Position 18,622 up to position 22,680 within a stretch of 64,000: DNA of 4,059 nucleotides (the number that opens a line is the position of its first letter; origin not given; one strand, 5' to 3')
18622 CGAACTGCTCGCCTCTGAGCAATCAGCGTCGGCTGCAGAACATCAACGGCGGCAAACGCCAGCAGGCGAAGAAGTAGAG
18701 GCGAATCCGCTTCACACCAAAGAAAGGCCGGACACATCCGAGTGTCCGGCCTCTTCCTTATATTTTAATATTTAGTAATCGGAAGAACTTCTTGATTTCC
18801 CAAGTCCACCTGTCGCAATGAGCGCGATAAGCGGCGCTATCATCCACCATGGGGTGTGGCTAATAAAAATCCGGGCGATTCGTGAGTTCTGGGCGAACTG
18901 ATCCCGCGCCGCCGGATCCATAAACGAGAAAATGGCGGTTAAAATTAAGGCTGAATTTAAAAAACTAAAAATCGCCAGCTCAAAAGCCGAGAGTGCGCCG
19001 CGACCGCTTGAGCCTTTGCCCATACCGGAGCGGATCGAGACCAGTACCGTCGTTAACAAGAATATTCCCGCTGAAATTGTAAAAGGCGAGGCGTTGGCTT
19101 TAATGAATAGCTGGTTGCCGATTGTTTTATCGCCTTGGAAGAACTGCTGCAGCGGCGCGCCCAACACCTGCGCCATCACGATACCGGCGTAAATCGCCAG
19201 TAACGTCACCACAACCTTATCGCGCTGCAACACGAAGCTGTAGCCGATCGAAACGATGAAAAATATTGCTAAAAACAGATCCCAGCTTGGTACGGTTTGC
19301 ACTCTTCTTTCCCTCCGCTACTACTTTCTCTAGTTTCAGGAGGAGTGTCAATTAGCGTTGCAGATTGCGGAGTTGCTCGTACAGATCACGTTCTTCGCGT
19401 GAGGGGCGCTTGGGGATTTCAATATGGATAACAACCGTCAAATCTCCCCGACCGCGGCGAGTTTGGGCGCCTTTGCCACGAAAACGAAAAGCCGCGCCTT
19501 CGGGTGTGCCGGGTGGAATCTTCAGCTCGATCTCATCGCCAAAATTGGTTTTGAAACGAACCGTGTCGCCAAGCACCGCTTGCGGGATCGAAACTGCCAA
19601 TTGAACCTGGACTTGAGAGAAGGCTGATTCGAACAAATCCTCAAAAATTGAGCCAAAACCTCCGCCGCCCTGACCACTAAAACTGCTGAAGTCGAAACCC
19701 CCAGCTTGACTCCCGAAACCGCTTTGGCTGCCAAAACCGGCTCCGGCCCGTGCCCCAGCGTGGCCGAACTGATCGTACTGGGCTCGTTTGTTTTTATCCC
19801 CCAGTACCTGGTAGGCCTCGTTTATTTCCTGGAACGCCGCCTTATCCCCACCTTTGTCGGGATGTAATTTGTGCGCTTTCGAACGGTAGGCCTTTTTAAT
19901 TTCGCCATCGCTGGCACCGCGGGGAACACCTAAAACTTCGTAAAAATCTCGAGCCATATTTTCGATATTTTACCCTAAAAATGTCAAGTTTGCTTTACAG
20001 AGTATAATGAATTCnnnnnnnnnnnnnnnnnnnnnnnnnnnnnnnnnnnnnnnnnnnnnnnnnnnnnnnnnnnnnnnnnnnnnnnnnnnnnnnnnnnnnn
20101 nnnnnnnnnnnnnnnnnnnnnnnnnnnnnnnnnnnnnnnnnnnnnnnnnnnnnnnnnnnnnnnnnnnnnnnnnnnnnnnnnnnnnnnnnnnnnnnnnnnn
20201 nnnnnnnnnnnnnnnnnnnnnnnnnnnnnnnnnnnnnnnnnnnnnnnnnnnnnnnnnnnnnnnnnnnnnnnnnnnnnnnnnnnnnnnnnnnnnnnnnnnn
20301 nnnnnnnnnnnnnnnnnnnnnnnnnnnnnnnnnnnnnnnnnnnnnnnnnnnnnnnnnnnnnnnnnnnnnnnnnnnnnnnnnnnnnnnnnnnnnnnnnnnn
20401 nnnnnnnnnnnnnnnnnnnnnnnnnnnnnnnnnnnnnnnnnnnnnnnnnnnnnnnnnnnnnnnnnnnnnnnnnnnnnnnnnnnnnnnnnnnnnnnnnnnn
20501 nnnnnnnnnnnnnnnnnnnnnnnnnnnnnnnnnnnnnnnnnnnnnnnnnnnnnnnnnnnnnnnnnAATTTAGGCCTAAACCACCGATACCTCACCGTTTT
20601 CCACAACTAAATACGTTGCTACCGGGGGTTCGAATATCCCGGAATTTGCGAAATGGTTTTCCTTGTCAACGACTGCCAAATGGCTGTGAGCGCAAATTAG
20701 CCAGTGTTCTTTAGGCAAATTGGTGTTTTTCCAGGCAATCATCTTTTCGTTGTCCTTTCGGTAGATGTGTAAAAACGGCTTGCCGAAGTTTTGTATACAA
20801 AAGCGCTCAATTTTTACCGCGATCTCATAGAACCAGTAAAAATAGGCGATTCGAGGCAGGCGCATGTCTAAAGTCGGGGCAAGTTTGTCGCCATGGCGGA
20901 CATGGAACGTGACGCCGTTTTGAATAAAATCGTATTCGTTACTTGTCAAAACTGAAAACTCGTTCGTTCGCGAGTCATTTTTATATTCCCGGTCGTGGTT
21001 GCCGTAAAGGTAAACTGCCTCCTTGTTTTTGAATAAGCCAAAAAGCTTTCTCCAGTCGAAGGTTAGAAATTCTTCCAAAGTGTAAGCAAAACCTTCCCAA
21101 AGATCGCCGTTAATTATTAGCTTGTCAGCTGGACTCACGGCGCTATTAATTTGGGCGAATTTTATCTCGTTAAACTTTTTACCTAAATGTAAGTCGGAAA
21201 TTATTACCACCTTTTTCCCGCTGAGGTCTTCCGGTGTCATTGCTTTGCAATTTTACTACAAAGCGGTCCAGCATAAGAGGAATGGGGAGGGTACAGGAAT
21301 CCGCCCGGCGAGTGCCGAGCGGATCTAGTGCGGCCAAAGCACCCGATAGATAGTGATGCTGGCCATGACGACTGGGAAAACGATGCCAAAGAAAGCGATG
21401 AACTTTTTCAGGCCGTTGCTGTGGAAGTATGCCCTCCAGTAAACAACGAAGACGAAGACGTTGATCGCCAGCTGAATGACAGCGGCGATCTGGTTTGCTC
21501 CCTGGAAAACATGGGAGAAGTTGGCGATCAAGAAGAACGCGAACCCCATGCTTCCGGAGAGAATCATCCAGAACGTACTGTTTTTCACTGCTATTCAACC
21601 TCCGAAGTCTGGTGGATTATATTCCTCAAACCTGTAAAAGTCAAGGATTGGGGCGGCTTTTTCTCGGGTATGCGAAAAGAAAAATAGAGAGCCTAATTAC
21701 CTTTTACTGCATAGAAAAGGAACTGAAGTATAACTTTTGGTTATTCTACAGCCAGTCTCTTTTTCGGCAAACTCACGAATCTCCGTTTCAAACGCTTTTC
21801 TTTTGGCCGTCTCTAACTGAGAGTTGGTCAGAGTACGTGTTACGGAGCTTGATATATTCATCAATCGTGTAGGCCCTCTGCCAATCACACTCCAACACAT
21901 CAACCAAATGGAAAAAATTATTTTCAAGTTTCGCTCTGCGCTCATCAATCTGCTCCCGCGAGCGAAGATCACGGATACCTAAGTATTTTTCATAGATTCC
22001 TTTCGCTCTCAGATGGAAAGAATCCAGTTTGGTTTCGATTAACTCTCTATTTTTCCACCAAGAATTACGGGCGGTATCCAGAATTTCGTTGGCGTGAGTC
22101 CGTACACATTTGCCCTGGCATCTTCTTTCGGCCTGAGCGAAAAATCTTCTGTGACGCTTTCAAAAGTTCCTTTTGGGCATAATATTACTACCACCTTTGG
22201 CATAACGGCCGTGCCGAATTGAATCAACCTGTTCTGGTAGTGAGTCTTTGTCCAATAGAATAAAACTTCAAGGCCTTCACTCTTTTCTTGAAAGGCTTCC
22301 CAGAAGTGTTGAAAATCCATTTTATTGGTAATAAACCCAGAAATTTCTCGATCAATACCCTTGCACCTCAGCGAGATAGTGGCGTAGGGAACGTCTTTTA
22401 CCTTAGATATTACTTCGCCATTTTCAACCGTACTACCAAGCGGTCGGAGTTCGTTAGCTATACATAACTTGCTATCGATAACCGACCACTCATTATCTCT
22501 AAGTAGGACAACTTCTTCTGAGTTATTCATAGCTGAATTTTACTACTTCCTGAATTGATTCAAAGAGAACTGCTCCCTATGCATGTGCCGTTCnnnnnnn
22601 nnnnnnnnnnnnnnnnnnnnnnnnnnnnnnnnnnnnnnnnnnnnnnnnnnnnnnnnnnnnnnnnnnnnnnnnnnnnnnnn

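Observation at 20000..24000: AT-richer gene island abutting dnaK, encoding a TM-plus-TPR-like 468-aa protein and several small unknown proteins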

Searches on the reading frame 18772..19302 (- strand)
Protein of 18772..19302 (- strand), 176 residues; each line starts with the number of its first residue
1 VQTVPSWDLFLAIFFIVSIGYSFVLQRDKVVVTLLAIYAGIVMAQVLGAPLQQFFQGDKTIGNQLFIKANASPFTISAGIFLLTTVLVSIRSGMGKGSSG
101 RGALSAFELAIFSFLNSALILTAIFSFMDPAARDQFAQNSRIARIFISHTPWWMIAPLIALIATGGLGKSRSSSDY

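Call 3: search_protein_families(library=pfam, proteins=[window:18772-19302:-], max_evalue=0.1)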
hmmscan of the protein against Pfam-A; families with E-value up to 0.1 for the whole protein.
window:18772-19302:- (176 aa): 1 family
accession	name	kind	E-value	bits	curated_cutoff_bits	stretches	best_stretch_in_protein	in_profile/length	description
PF02674.22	Colicin_V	-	0.00029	21.3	29.3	1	29-151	23-144/144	Colicin V production protein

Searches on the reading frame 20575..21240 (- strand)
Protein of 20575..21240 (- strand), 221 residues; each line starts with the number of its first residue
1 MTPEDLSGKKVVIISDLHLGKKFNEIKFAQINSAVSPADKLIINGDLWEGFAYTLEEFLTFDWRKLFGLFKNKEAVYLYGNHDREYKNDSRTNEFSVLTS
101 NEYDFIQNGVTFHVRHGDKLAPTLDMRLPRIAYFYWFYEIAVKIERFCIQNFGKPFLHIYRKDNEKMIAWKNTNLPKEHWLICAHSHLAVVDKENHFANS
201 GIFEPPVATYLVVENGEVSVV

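Call 3: search_protein_families(library=pfam, proteins=[window:20575-21240:-], max_evalue=0.1)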
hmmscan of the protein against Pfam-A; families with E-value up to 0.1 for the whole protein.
window:20575-21240:- (221 aa): 2 families
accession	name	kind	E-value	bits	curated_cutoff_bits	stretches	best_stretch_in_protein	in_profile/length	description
PF00149.33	Metallophos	-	4.2e-07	31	21.5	1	10-182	2-151/191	Calcineurin-like phosphoesterase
PF12850.12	Metallophos_2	-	1.1e-05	25.9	27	1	10-125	2-97/154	Calcineurin-like phosphoesterase superfamily domain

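Call 4: search_protein_families(library=padloc, proteins=[window:20575-21240:-], max_evalue=1)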
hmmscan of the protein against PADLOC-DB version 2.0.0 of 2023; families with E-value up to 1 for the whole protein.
window:20575-21240:- (221 aa): 1 family
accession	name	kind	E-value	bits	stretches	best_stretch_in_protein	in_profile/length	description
PDLC04908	PDC-S10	-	0.0005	17.4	1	10-93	11-81/223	-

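Call 53: search_protein_families(library=ncbifam, proteins=[window:20575-21240:-], max_evalue=0.01)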
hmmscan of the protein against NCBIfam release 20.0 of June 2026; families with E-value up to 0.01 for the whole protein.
window:20575-21240:- (221 aa): 3 families
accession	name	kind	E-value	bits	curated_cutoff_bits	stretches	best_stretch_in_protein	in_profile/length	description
TIGR04123.1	P_estr_lig_assc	hypoth_equivalog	1.5e-06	27.7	150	0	29-98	54-123/207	ligase-associated DNA damage response endonuclease PdeM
TIGR00040.1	yfcE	subfamily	0.0014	18.7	56.25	1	10-125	2-94/158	YfcE family phosphodiesterase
NF003743.0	PRK05340.1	equivalog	0.0098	15.1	134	0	10-84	3-83/242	UDP-2,3-diacylglucosamine diphosphatase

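Call 81: search_protein_families(library=phrogs, proteins=[window:20575-21240:-], max_evalue=0.01)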
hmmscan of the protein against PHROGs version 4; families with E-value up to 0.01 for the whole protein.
window:20575-21240:- (221 aa): 4 families
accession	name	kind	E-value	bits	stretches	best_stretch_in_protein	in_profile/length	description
phrog_1649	-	other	3.8e-06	26.8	1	7-95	34-116/308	metallo-phosphoesterase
phrog_100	-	DNA, RNA and nucleotide metabolism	2.7e-05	23.8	1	5-100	25-132/989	SbcD-like subunit of palindrome specific endonuclease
phrog_547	-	other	3.1e-05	24.2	1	28-116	63-146/245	phosphoesterase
phrog_7339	-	DNA, RNA and nucleotide metabolism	8.1e-05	23.1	1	9-102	30-140/263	DNA repair exonuclease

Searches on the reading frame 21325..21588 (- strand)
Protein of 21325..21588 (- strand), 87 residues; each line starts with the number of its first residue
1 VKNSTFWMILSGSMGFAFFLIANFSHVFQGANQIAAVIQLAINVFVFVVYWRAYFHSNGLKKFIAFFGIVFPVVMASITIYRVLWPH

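Call 3: search_protein_families(library=pfam, proteins=[window:21325-21588:-], max_evalue=0.1)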
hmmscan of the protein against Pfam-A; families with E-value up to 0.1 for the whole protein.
window:21325-21588:- (87 aa): 1 family
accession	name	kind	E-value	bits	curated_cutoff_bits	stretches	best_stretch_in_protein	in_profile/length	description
PF20193.3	DUF6556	-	0.079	13.7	28.1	1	60-84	28-52/113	Family of unknown function (DUF6556)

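Call 4: search_protein_families(library=padloc, proteins=[window:21325-21588:-], max_evalue=1)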
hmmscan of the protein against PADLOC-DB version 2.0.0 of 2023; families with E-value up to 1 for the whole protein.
window:21325-21588:- (87 aa): 0 families

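Call 74: search_protein_families(library=pfam, proteins=[window:21325-21588:-], max_evalue=0.1)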
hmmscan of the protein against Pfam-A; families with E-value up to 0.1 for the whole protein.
window:21325-21588:- (87 aa): 1 family
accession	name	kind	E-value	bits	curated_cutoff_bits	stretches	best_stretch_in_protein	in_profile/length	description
PF20193.3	DUF6556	-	0.079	13.7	28.1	1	60-84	28-52/113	Family of unknown function (DUF6556)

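Call 81: search_protein_families(library=phrogs, proteins=[window:21325-21588:-], max_evalue=0.01)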
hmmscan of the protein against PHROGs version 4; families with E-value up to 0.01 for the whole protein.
window:21325-21588:- (87 aa): 1 family
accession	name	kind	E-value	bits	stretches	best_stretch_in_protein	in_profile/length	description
phrog_8477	-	unknown function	0.0096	17.3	1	26-53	32-59/67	-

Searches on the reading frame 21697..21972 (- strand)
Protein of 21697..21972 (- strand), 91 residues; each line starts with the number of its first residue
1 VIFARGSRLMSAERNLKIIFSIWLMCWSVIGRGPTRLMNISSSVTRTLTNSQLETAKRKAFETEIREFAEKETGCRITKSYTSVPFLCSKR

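Call 3: search_protein_families(library=pfam, proteins=[window:21697-21972:-], max_evalue=0.1)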
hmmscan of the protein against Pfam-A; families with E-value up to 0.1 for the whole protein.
window:21697-21972:- (91 aa): 1 family
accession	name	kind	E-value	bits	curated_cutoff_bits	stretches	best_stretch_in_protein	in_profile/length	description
PF10023.15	Aminopep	-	0.033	14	25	1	32-83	8-61/322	Putative aminopeptidase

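Call 4: search_protein_families(library=padloc, proteins=[window:21697-21972:-], max_evalue=1)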
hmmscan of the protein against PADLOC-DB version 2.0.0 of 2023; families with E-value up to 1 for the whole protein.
window:21697-21972:- (91 aa): 0 families

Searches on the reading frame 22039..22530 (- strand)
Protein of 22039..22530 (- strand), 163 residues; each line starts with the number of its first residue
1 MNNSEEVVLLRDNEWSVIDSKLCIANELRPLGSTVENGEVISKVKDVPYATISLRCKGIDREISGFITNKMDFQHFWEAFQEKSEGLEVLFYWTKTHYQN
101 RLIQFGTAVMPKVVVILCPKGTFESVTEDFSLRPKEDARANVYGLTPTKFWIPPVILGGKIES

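Call 3: search_protein_families(library=pfam, proteins=[window:22039-22530:-], max_evalue=0.1)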
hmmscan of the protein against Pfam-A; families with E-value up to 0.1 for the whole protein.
window:22039-22530:- (163 aa): 0 families

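Call 4: search_protein_families(library=padloc, proteins=[window:22039-22530:-], max_evalue=1)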
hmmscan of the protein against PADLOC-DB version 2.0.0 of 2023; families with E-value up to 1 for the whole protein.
window:22039-22530:- (163 aa): 0 families

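Call 9: find_encoding_contigs(protein=window:22039-22530:-, flank=10000)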
Protein window:22039-22530:- (163 aa): 4 contigs read that carry it; 2 places shown.
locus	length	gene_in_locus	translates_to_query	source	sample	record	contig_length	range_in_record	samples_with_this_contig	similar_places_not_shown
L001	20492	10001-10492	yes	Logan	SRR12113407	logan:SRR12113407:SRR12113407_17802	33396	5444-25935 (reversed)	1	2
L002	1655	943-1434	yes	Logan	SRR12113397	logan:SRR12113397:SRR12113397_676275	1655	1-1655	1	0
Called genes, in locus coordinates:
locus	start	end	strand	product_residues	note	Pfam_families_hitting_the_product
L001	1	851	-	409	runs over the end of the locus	PF13439:Glyco_transf_4, PF00534:Glycos_transf_1, PF13692:Glyco_trans_1_4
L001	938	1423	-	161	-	PF02075:RuvC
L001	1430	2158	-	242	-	PF20772:TACO1_YebC_N, PF01709:Transcrip_reg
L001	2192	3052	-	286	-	PF00753:Lactamase_B, PF23023:Anti-Pycsar_Apyc1 (weak), PF12706:Lactamase_B_2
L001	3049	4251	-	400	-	PF03772:Competence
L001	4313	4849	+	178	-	PF01025:GrpE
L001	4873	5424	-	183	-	-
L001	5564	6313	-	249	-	-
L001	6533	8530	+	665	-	PF00012:HSP70, PF06723:MreB_Mbl (weak), PF02782:FGGY_C (weak)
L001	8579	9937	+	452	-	-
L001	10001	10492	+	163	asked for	-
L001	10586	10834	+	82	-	-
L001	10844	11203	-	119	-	-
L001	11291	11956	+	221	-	PF00149:Metallophos (weak), PF12850:Metallophos_2 (faint)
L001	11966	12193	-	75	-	-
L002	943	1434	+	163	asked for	-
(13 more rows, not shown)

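Call 19: find_homologous_proteins(query=window:22039-22530:-)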
Query window:22039-22530:- (163 aa): 1 proteins with E <= 0.001 among 30 candidates.
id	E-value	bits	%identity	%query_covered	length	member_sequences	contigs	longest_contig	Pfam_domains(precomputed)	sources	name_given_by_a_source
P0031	1.8e-105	368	100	100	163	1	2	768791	-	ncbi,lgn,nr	ncbi:MAG: hypothetical protein HZB70_01990 [Candidatus Berkelbacteria bacterium]|nr:MAG: hypothetica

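Call 53: search_protein_families(library=ncbifam, proteins=[window:22039-22530:-], max_evalue=0.01)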
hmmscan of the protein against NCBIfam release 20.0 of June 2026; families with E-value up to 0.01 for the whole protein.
window:22039-22530:- (163 aa): 0 families
